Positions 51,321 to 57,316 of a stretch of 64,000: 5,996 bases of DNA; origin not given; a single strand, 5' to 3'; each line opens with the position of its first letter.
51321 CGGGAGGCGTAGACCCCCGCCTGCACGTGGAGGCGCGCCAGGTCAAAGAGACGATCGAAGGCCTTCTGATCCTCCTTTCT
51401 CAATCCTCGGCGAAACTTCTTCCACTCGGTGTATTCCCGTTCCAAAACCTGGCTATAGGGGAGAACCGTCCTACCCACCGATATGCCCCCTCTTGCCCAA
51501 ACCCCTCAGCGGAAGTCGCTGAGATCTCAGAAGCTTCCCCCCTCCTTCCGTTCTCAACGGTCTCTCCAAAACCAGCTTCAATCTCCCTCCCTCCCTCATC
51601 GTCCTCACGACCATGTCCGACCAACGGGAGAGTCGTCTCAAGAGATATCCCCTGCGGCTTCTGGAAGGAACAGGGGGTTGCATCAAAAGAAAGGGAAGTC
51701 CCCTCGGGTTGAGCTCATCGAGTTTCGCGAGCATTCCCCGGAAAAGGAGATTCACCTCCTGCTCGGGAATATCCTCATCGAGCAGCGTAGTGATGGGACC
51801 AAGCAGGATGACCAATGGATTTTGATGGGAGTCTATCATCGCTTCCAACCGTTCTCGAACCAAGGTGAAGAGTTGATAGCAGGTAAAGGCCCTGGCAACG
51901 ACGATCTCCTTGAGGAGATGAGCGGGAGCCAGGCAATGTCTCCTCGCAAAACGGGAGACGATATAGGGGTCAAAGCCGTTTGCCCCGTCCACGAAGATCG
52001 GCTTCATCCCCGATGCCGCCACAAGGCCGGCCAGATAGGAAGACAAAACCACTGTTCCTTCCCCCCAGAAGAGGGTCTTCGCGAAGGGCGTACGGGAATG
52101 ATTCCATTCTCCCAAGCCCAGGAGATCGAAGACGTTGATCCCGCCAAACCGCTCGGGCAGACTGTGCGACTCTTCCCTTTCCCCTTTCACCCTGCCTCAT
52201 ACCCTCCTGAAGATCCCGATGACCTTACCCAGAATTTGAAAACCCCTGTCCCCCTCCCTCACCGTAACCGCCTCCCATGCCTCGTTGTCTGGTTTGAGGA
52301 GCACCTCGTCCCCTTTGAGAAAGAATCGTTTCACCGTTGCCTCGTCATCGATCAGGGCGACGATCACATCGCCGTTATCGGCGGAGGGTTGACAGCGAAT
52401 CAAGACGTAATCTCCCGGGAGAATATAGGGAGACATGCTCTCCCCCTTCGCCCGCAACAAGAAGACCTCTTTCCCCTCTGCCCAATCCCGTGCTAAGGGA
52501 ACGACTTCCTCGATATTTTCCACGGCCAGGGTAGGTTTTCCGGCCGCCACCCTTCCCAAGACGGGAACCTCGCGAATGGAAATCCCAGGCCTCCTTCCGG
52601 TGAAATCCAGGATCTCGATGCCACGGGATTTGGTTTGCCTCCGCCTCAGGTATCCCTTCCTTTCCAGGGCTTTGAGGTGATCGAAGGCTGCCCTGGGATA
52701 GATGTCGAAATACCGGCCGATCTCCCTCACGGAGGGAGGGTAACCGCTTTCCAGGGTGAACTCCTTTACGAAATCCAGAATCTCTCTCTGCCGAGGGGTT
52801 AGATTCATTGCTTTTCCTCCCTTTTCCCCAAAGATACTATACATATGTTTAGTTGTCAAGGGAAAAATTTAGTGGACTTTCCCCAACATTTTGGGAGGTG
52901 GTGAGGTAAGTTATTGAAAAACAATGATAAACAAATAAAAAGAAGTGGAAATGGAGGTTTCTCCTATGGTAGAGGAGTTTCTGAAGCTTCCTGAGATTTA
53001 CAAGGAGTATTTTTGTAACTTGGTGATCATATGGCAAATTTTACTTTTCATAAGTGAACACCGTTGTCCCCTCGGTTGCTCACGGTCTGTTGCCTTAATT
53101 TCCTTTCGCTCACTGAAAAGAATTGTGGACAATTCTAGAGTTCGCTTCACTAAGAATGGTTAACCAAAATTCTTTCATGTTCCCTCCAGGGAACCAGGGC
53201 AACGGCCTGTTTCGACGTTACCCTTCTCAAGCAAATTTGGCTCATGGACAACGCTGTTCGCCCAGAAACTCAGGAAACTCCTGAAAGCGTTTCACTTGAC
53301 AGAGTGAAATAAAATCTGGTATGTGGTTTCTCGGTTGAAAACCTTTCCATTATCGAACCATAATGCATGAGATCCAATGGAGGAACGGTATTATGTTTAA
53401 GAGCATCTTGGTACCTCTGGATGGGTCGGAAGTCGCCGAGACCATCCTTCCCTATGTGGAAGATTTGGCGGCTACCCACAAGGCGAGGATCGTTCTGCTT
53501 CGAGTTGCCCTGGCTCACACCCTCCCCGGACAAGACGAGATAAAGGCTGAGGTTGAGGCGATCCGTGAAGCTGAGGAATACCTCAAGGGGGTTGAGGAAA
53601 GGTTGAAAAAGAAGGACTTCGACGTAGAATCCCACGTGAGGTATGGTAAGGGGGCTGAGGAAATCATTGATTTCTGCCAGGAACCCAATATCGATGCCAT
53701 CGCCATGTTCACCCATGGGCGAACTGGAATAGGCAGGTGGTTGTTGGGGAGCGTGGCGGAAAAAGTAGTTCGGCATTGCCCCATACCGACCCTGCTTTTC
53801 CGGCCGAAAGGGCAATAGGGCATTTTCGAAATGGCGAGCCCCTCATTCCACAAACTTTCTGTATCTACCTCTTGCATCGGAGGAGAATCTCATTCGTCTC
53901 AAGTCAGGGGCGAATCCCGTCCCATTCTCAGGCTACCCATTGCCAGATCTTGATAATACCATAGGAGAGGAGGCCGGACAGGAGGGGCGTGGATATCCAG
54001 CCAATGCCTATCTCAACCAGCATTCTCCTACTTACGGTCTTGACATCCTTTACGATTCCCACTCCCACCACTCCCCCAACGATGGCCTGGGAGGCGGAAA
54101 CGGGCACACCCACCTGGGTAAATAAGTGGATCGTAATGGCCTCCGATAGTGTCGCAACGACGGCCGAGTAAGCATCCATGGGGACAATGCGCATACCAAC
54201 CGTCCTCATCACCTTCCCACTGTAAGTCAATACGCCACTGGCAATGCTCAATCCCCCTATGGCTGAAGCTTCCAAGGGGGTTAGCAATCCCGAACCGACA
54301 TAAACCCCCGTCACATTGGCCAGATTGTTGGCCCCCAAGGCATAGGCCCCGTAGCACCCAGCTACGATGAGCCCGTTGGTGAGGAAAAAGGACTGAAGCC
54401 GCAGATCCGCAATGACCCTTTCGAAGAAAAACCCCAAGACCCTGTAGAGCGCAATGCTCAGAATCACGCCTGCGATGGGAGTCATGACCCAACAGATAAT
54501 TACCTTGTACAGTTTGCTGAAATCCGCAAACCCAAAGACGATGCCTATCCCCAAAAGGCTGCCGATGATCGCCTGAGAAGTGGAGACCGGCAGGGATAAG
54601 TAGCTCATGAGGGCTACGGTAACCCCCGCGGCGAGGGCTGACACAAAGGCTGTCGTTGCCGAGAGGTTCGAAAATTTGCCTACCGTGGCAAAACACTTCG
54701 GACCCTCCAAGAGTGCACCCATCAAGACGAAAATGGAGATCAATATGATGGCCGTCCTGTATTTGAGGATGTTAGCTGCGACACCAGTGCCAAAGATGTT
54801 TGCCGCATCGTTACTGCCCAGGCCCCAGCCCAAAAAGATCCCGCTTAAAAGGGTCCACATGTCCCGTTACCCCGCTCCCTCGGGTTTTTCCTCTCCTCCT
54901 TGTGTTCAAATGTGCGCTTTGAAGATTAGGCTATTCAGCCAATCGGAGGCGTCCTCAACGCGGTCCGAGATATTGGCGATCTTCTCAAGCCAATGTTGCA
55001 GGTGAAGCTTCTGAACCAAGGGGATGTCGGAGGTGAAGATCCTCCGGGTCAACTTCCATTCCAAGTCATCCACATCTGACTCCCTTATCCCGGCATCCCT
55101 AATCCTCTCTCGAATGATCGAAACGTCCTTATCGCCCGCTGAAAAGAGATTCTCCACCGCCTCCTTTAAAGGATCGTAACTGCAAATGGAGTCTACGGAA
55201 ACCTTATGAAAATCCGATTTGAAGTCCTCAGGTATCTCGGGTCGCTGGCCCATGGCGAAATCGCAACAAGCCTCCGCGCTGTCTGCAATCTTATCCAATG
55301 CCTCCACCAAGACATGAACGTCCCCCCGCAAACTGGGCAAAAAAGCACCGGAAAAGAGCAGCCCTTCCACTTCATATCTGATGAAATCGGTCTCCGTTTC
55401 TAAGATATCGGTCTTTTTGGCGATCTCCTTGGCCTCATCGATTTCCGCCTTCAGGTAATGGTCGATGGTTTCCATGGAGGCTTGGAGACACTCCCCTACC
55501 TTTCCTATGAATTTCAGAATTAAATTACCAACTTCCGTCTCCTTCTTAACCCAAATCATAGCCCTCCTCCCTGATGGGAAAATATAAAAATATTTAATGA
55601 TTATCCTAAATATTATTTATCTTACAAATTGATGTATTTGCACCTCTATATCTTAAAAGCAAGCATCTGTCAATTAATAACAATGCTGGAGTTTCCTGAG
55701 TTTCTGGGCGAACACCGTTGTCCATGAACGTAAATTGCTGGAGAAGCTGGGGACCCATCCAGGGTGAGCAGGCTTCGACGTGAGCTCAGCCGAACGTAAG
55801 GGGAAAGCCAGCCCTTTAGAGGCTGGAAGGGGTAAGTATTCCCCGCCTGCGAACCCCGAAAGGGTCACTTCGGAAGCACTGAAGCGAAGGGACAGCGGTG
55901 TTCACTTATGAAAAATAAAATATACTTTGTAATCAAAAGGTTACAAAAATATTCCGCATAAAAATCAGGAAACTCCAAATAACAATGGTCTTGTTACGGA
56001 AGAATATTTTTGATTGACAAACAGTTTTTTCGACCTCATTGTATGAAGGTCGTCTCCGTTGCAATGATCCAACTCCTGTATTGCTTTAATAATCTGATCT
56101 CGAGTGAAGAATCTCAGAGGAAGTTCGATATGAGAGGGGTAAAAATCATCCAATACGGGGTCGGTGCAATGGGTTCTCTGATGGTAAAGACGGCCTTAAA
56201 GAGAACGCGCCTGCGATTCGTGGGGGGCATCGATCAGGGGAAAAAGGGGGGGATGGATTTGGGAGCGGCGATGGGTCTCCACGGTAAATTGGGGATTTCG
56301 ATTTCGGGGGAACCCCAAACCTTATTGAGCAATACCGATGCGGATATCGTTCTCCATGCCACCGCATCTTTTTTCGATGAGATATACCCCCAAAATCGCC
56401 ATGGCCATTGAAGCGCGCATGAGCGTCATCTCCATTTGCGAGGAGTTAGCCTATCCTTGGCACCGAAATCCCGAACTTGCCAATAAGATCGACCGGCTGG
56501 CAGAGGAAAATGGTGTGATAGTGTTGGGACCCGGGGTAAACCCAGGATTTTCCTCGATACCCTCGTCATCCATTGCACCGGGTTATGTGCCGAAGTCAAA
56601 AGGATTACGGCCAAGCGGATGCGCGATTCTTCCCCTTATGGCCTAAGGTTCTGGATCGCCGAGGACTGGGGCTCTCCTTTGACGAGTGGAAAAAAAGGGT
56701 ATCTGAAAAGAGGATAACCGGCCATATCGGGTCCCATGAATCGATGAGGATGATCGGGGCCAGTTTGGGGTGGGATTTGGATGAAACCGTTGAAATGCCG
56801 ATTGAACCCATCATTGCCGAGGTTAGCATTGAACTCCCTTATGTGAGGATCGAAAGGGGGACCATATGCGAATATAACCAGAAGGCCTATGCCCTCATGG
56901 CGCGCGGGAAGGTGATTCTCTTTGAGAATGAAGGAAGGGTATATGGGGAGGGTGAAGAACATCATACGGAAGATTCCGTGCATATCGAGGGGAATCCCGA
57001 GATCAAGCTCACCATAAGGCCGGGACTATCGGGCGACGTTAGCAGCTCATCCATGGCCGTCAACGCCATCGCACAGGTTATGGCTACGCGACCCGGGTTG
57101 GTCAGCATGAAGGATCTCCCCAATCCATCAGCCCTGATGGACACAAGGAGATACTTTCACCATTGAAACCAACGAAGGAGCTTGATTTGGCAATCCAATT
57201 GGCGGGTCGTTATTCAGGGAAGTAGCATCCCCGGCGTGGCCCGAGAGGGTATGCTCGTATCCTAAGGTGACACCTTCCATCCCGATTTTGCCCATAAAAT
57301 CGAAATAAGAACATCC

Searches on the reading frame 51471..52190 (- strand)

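Call 66: search_protein_families(library=pfam, proteins=[window:51471-52190:-], max_evalue=0.01)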
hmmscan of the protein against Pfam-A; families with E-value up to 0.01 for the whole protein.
window:51471-52190:- (239 aa): 1 family
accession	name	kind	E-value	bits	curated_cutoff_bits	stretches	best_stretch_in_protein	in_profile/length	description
PF08423.17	Rad51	-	3.4e-05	23.7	22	1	60-128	59-127/244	Rad51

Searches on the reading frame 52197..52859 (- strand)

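Call 66: search_protein_families(library=pfam, proteins=[window:52197-52859:-], max_evalue=0.01)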
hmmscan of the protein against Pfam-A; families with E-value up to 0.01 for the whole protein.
window:52197-52859:- (220 aa): 4 families
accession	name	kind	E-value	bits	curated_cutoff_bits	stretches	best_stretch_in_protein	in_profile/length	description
PF00717.28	Peptidase_S24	-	5e-31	107.3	23.3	1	99-214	1-116/116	Peptidase S24-like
PF01726.22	LexA_DNA_bind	-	1.8e-21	76.1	23.7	1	19-80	3-65/65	LexA DNA binding domain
PF12802.13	MarR_2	-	0.00036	21.1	27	1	19-75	2-54/61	MarR family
PF01047.28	MarR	-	0.0027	18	24.6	1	41-76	17-52/59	MarR family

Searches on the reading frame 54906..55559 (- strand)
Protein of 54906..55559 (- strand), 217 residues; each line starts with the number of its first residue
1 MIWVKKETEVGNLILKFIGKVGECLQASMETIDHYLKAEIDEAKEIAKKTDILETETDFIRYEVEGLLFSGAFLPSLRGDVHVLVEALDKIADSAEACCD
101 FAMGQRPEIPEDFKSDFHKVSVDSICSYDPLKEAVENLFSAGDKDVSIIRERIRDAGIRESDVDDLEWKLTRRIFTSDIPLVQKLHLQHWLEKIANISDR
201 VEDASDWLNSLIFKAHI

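Call 69: find_encoding_contigs(protein=window:54906-55559:-, flank=4000, max_places=6)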
Protein window:54906-55559:- (217 aa): no gene with exactly this product is on record in the collection.

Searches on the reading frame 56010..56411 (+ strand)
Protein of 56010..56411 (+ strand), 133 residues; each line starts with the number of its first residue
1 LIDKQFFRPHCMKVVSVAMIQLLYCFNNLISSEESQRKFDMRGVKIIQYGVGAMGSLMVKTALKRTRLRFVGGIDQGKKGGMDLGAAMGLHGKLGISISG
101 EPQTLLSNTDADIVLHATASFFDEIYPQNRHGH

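Call 66: search_protein_families(library=pfam, proteins=[window:56010-56411:+], max_evalue=0.01)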
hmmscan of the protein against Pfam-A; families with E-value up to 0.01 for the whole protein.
window:56010-56411:+ (133 aa): 1 family
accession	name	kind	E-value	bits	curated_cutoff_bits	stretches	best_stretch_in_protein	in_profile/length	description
PF01113.26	DapB_N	-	1e-05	26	25.6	1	45-118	2-75/124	Dihydrodipicolinate reductase, N-terminus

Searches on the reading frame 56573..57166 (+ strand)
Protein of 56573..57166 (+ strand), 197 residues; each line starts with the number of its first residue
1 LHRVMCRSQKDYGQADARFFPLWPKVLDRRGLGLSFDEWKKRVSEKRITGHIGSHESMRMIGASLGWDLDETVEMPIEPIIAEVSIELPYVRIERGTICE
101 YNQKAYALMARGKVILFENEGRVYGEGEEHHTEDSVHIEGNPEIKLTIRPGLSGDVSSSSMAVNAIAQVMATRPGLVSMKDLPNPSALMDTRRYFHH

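Call 66: search_protein_families(library=pfam, proteins=[window:56573-57166:+], max_evalue=0.01)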
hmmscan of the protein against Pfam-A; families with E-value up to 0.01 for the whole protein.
window:56573-57166:+ (197 aa): 1 family
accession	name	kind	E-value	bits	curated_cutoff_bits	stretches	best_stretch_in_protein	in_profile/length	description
PF19328.4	DAP_DH_C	-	3.8e-39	134.9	23.3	1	24-194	33-202/206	2,4-diaminopentanoate dehydrogenase C-terminal domain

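Call 68: find_encoding_contigs(protein=window:56573-57166:+, flank=3000, max_places=6)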
Protein window:56573-57166:+ (197 aa): no gene with exactly this product is on record in the collection.
